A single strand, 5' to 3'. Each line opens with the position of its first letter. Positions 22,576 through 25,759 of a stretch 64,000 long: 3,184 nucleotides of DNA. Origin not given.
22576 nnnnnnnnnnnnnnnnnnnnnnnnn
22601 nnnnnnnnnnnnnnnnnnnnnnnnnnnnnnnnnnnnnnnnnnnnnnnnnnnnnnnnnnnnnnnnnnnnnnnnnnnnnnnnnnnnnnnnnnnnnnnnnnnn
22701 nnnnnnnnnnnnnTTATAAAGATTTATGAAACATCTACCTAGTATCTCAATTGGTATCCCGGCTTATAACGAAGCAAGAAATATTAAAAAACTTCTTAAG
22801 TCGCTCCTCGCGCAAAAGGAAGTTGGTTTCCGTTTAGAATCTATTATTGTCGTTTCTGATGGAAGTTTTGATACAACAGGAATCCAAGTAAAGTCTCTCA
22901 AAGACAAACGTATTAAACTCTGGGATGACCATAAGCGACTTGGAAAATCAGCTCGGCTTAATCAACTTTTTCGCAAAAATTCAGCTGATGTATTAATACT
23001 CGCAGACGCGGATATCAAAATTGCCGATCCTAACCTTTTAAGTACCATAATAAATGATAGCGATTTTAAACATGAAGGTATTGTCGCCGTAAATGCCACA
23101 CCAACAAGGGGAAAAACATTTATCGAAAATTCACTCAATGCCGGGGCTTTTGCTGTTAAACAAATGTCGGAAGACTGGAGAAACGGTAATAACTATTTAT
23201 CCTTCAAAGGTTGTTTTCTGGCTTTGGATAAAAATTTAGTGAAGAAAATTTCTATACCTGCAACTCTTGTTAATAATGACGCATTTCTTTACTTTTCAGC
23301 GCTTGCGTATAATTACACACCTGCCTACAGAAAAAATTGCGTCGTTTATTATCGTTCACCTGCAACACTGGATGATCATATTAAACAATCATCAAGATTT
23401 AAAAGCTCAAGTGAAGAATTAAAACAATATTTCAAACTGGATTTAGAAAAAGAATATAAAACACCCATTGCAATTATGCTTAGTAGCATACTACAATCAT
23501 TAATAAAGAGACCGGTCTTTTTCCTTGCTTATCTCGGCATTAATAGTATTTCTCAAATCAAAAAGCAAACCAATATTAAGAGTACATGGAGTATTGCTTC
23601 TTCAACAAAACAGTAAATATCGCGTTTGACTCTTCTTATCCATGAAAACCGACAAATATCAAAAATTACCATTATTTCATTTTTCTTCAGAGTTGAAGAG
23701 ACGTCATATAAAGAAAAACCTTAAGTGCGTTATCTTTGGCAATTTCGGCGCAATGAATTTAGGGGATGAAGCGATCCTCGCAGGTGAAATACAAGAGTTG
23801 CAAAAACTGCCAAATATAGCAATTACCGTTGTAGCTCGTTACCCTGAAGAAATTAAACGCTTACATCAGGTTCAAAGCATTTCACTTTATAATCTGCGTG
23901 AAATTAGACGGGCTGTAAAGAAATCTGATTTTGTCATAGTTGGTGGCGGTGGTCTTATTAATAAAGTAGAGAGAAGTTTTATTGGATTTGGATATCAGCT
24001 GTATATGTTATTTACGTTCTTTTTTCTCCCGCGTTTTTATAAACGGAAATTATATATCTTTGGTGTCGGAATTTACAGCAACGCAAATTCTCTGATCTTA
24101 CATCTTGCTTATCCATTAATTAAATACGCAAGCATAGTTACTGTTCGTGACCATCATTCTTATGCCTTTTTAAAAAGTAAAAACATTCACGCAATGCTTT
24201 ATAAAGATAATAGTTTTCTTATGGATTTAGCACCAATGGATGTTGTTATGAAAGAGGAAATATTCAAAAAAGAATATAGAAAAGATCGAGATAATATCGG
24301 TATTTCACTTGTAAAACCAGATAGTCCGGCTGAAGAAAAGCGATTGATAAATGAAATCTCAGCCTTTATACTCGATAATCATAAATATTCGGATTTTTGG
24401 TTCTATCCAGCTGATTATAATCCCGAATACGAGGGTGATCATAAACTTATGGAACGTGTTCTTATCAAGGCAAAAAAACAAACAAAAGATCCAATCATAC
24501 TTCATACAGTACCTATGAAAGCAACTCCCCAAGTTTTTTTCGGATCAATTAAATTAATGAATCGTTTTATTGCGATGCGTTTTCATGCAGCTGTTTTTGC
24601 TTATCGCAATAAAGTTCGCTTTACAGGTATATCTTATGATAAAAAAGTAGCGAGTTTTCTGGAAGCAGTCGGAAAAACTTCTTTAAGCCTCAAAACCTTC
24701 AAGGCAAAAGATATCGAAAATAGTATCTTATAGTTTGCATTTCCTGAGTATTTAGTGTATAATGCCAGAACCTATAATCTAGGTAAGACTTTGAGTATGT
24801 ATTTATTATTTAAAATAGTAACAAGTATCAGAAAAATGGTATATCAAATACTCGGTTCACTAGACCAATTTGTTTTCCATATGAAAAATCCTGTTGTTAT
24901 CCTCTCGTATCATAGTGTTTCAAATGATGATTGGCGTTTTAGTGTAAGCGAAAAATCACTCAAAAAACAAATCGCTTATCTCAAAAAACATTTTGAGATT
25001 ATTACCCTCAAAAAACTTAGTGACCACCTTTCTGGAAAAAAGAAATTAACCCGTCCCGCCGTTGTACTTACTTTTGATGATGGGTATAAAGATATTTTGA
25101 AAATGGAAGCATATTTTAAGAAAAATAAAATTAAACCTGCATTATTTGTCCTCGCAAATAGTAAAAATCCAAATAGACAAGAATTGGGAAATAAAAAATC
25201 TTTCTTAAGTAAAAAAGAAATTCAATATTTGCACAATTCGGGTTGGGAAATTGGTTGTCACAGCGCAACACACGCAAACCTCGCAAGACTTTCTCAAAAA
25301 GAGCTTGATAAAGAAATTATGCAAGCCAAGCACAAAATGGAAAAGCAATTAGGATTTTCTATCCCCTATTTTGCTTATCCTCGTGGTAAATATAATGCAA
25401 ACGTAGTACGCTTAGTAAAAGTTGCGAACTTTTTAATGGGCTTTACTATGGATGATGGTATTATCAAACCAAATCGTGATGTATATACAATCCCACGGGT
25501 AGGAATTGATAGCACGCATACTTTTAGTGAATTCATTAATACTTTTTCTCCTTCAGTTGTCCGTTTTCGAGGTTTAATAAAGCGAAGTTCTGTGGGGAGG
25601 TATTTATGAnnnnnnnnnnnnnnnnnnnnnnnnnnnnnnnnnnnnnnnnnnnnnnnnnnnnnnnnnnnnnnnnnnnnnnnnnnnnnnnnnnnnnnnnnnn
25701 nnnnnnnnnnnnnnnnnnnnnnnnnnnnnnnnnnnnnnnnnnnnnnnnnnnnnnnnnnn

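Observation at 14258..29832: Paralog-rich surface-glycosylation block I: family A membrane proteins, DPM1-like/processive GT2 fusions, pyruvyl transferase, deacetylase and a GH-like exoprotein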

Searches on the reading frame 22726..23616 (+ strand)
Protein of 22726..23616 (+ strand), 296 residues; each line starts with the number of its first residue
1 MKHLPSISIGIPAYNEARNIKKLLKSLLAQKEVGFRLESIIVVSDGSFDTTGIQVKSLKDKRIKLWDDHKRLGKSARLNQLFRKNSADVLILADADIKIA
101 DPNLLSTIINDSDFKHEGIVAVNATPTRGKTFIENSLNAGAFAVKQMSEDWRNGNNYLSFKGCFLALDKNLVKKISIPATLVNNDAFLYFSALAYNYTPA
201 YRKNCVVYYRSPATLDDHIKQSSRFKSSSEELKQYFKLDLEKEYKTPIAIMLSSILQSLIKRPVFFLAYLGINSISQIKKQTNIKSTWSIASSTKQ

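Call 4: search_protein_families(library=pfam, proteins=[window:22726-23616:+], max_evalue=0.01)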
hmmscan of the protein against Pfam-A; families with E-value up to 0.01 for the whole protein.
window:22726-23616:+ (296 aa): 2 families
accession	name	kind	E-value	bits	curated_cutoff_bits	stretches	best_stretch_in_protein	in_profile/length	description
PF00535.33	Glycos_transf_2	-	2.4e-16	60.6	23.3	1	8-134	1-125/168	Glycosyl transferase family 2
PF13641.12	Glyco_tranf_2_3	-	2.3e-06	28.3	27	1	5-224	1-226/230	Glycosyltransferase like family 2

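Call 7: search_protein_families(library=ncbifam, proteins=[window:22726-23616:+], max_evalue=0.1)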
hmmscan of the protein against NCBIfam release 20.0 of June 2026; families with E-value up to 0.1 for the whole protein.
window:22726-23616:+ (296 aa): 22 families
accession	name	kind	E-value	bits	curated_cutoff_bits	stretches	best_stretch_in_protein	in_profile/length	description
TIGR03937.1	PgaC_IcaA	equivalog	6e-13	48.5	422.3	1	2-143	42-181/407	poly-beta-1,6-N-acetyl-D-glucosamine synthase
NF041875.1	EPS_EpsD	equivalog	1.3e-07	31.3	370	1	7-107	1-99/325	exopolysaccharide biosynthesis glycosyltransferase EpsD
TIGR04283.1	glyco_like_mftF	equivalog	2e-07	30.9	182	1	7-106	1-91/221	TIGR04283 family arsenosugar biosynthesis glycosyltransferase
TIGR03965.1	mycofact_glyco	equivalog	2.7e-07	29.8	280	1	4-108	73-175/467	mycofactocin biosynthesis glycosyltransferase MftF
NF047588.1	GlcsyltransPgfSStrep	equivalog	7.4e-07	28.7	500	1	7-140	3-135/308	glycosyltransferase PgfS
TIGR03469.1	HpnB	hypoth_equivalog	1.4e-06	27.6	379.25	1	3-66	42-108/386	hopene-associated glycosyltransferase HpnB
NF045692.1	OglycostaseCruG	equivalog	4.3e-06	25.9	600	1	3-115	39-155/386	2'-O-glycosyltransferase CruG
NF007482.0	PRK10073.1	equivalog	1.2e-05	24.5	423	1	2-116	3-114/334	glycosyltransferase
NF010496.0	PRK13915.1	equivalog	2.5e-05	23.5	262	1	4-110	30-140/307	glucosyl-3-phosphoglycerate synthase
NF047683.1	TeichurnBiosyTuaG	equivalog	0.00014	21.6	400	1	3-96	4-96/252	teichuronic acid biosynthesis protein TuaG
TIGR04242.1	nodulat_NodC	equivalog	0.00022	20.3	550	1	2-101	45-146/395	chitooligosaccharide synthase NodC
NF007453.0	PRK10018.1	equivalog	0.00046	19.9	382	1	2-110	3-109/280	colanic acid biosynthesis glycosyltransferase WcaA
NF050050.1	ProtGlycPglI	equivalog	0.00079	18.9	500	1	5-123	2-119/306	GalNAc(5)-diNAcBac-PP-undecaprenol beta-1,3-glucosyltransferase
TIGR04017.1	WcaA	equivalog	0.0009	18.9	495.75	1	3-110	3-108/279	colanic acid biosynthesis glycosyltransferase WcaA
NF007986.1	PRK10714.1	equivalog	0.0011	18.1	529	1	4-111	5-114/316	undecaprenyl-phosphate 4-deoxy-4-formamido-L-arabinose transferase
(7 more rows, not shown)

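Call 71: search_solved_structures(query=window:22726-23616:+, max_evalue=0.01)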
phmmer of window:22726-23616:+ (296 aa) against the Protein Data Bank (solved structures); distinct sequences matched with E-value up to 0.01: 10.
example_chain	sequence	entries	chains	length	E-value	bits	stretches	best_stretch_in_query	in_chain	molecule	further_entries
5mlz_A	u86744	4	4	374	5.8e-06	29.1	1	6-115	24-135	Dolichol monophosphate mannose synthase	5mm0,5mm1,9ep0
6p61_A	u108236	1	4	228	7e-06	28.8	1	1-99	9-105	Glycosyltransferase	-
6yv7_B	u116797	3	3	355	0.00017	24.3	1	4-98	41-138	Glycosyl transferase, family 2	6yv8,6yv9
6yv7_A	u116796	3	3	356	0.00017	24.3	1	4-98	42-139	Glycosyl transferase, family 2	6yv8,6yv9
9bhc_C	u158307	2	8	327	0.0019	20.9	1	5-110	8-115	Undecaprenyl-phosphate 4-deoxy-4-formamido-L-arabinose transferase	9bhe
8vxh_A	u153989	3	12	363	0.0023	20.6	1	5-110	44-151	Undecaprenyl-phosphate 4-deoxy-4-formamido-L-arabinose transferase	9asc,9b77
5ekp_C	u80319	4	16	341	0.0025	20.5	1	7-135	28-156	Uncharacterized glycosyltransferase sll0501 | Glycosyltransferase sll0501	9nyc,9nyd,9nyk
5eke_A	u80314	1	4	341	0.0025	20.5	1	7-135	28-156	Uncharacterized glycosyltransferase sll0501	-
9nye_A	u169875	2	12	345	0.0026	20.4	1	7-135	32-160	Glycosyltransferase sll0501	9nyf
5hea_A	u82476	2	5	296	0.006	19.2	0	6-96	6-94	Putative glycosyltransferase (GalT1)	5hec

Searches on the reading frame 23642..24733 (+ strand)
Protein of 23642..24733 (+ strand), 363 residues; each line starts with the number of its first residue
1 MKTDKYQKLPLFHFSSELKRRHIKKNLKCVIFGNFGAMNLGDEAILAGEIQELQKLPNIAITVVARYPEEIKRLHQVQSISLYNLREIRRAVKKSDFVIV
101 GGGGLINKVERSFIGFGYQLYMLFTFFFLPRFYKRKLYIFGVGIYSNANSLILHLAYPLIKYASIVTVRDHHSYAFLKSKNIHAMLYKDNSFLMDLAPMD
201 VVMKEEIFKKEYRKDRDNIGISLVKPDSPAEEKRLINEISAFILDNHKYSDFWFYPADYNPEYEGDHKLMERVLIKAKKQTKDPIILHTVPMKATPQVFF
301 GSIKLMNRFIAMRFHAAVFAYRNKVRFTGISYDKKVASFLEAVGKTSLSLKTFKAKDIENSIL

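Call 4: search_protein_families(library=pfam, proteins=[window:23642-24733:+], max_evalue=0.01)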
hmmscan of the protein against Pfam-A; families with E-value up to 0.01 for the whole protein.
window:23642-24733:+ (363 aa): 1 family
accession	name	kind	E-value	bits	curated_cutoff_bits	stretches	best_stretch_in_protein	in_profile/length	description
PF04230.19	PS_pyruv_trans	-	4.8e-29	102.6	25.3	1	39-333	1-279/280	Polysaccharide pyruvyl transferase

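Call 7: search_protein_families(library=ncbifam, proteins=[window:23642-24733:+], max_evalue=0.1)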
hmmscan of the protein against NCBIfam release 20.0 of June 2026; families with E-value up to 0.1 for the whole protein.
window:23642-24733:+ (363 aa): 3 families
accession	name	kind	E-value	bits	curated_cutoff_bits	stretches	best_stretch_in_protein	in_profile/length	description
TIGR03609.1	S_layer_CsaB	equivalog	2.4e-39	135.5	213.1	1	29-350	2-296/301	polysaccharide pyruvyl transferase CsaB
TIGR04006.1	wcaK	equivalog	0.0016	17.3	727.1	1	28-75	2-50/426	colanic acid biosynthesis pyruvyl transferase WcaK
NF007452.0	PRK10017.1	equivalog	0.0022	16.9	399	1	28-76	2-51/426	colanic acid biosynthesis pyruvyl transferase WcaK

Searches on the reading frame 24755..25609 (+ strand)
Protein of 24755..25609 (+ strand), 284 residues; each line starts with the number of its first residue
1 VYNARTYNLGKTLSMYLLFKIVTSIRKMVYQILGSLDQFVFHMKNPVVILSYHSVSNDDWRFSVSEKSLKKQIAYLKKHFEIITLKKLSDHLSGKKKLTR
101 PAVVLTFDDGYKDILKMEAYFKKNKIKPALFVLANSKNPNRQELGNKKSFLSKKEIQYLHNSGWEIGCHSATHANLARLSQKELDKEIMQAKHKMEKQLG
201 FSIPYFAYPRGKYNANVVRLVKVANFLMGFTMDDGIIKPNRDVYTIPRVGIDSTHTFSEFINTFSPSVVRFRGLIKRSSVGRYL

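Call 4: search_protein_families(library=pfam, proteins=[window:24755-25609:+], max_evalue=0.01)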
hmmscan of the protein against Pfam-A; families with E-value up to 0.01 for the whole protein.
window:24755-25609:+ (284 aa): 2 families
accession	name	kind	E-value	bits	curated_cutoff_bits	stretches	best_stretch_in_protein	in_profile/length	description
PF01522.26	Polysacc_deac_1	-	4.5e-23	82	23.1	1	96-225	2-120/124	Polysaccharide deacetylase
PF10096.14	DUF2334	-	6.4e-08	32.9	26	1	112-238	16-150/203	Uncharacterized protein conserved in bacteria (DUF2334)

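Call 7: search_protein_families(library=ncbifam, proteins=[window:24755-25609:+], max_evalue=0.1)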
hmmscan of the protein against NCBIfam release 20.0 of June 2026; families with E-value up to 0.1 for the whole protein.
window:24755-25609:+ (284 aa): 12 families
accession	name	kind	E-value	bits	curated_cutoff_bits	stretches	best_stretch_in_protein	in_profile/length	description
TIGR03938.2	deacetyl_PgaB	equivalog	1.9e-19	69.4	321.9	2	47-171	3-143/621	poly-beta-1,6-N-acetyl-D-glucosamine N-deacetylase PgaB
TIGR03933.1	PIA_icaB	equivalog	3.4e-17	62.8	248.35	1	52-262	23-239/245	intercellular adhesin biosynthesis polysaccharide N-deacetylase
NF011177.0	PRK14582.1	equivalog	1.3e-14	53.5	923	2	43-114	45-120/671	poly-beta-1,6-N-acetyl-D-glucosamine N-deacetylase PgaB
TIGR02764.1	spore_ybaN_pdaB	equivalog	4.2e-13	49.5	237.4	1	102-226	7-121/191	polysaccharide deacetylase family sporulation protein PdaB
NF050820.1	PolSacchBiosHfsH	equivalog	1.3e-11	44.6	400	1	94-254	27-183/249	oligosaccharide deacetylase HfsH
NF011176.0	PRK14581.1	equivalog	3.3e-11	42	1091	2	43-117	45-123/673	poly-beta-1,6-N-acetyl-D-glucosamine N-deacetylase PgaB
TIGR02884.1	spore_pdaA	equivalog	2.9e-09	37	298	1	102-222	38-149/224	delta-lactam-biosynthetic de-N-acetylase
TIGR02873.1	spore_ylxY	hypoth_equivalog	2.9e-09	36.6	391.5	1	156-221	130-195/268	probable sporulation protein, polysaccharide deacetylase family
NF045821.1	PgAcgDacpgdA1_Bac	equivalog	4.6e-07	29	400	1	100-228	87-205/282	peptidoglycan-N-acetylglucosamine deacetylase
TIGR04243.1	nodulat_NodB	equivalog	1.2e-06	28.1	240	1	156-222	47-114/197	chitooligosaccharide deacetylase NodB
NF045820.1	PgAcgDacpgdA_Strep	equivalog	1.1e-05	24.5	800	1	97-212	264-369/463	peptidoglycan-N-acetylglucosamine deacetylase PgdA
TIGR03006.1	pepcterm_polyde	equivalog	0.011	14.9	276.2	1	156-249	66-158/272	XrtA system polysaccharide deacetylase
